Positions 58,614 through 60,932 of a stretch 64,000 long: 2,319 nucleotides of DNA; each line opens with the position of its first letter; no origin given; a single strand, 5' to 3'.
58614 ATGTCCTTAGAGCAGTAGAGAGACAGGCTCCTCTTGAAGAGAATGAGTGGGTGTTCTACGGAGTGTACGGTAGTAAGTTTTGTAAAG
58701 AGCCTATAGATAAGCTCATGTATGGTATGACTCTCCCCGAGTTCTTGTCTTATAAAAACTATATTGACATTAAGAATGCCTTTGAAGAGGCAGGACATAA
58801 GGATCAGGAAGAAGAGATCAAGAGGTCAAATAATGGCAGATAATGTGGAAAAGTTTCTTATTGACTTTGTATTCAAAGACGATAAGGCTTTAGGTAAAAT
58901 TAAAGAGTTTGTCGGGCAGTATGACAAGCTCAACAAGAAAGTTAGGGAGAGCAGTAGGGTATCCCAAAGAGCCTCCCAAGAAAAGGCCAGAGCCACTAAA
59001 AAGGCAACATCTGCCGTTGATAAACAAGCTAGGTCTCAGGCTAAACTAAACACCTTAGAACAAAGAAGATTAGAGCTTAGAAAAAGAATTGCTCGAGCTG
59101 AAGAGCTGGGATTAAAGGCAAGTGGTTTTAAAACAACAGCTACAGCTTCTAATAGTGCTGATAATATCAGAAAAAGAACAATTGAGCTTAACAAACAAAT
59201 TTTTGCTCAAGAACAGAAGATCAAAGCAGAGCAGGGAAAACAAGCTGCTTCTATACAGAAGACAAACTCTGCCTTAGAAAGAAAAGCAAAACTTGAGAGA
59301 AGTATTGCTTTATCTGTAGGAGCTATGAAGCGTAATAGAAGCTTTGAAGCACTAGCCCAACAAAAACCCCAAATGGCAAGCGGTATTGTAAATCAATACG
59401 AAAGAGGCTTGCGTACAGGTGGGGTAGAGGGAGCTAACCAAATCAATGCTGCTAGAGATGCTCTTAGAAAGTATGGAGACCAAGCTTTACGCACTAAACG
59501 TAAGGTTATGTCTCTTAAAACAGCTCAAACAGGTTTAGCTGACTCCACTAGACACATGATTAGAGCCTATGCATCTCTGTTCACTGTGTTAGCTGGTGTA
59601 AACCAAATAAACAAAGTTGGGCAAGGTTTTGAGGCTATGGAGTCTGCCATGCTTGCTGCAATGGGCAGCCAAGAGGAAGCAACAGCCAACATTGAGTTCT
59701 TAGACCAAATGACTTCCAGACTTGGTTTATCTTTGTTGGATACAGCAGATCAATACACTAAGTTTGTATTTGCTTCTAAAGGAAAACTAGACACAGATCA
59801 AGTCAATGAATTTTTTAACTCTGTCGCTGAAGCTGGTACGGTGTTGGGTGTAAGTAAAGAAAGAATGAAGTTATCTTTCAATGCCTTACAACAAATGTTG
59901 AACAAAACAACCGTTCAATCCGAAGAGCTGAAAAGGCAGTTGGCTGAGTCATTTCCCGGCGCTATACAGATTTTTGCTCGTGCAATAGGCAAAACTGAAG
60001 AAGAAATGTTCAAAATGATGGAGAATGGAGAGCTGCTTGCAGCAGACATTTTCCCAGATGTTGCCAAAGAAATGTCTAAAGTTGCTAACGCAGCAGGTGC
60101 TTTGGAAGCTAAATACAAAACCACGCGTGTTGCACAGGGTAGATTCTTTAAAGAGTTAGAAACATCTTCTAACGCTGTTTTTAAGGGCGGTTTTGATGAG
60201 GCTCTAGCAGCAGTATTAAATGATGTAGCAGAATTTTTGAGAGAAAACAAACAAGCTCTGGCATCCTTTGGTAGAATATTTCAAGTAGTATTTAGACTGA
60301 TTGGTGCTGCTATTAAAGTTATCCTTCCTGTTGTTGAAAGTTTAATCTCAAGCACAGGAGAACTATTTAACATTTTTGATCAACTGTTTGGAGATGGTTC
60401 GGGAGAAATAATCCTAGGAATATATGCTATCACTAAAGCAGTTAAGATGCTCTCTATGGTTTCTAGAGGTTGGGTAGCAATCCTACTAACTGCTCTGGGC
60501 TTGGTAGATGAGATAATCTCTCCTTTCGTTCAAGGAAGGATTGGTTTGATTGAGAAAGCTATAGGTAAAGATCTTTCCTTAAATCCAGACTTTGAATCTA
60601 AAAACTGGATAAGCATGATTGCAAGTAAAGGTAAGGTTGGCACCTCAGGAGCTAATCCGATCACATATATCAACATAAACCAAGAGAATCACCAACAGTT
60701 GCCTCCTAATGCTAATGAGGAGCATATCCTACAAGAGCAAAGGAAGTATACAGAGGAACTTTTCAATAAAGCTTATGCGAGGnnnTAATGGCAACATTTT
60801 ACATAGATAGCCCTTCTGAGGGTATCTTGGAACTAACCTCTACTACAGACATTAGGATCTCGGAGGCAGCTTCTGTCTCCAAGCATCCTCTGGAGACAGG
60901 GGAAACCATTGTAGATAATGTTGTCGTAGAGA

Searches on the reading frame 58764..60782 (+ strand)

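Call 93: search_protein_families(library=phrogs, proteins=[window:58764-60782:+], max_evalue=0.00001)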
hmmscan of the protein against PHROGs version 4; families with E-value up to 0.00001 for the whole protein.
window:58764-60782:+ (673 aa): 18 families
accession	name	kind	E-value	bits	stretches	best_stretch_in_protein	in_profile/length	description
phrog_7817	-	unknown function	1.3e-62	213.3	1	227-604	255-622/742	-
phrog_2335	-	tail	1.5e-45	156.7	1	195-568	422-766/1536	tail length tape measure protein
phrog_23370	-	tail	9.8e-40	138.1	1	32-383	159-446/448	tail length tape measure protein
phrog_5255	-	tail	1e-39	137.9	1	62-514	105-558/800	tail length tape measure protein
phrog_28779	-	tail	4e-38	132.4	1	144-592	100-532/677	tail length tape measure protein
phrog_25927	-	tail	1.1e-36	127.9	1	240-564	138-476/625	tail length tape measure protein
phrog_9807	-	tail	2.4e-30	105.8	1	267-493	316-547/1972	tail length tape measure protein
phrog_4036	-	tail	2e-29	103.9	1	64-586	24-566/749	tail length tape measure protein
phrog_35923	-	tail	5.2e-23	82.7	1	244-382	202-344/347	tail length tape measure protein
phrog_20644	-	tail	1.3e-22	81.1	1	279-484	210-417/671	tail length tape measure protein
phrog_18891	-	tail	7.1e-21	74.8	1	50-509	73-494/1191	tail length tape measure protein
phrog_34878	-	unknown function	4.3e-17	63.4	1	395-580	3-200/316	-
phrog_9766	-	tail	1.1e-12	48.9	1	24-384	1-340/342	tail length tape measure protein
phrog_3336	-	tail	4.7e-11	43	1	252-527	58-321/1051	tail length tape measure protein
phrog_30206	-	tail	9.1e-10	39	1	261-367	513-618/628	tail length tape measure protein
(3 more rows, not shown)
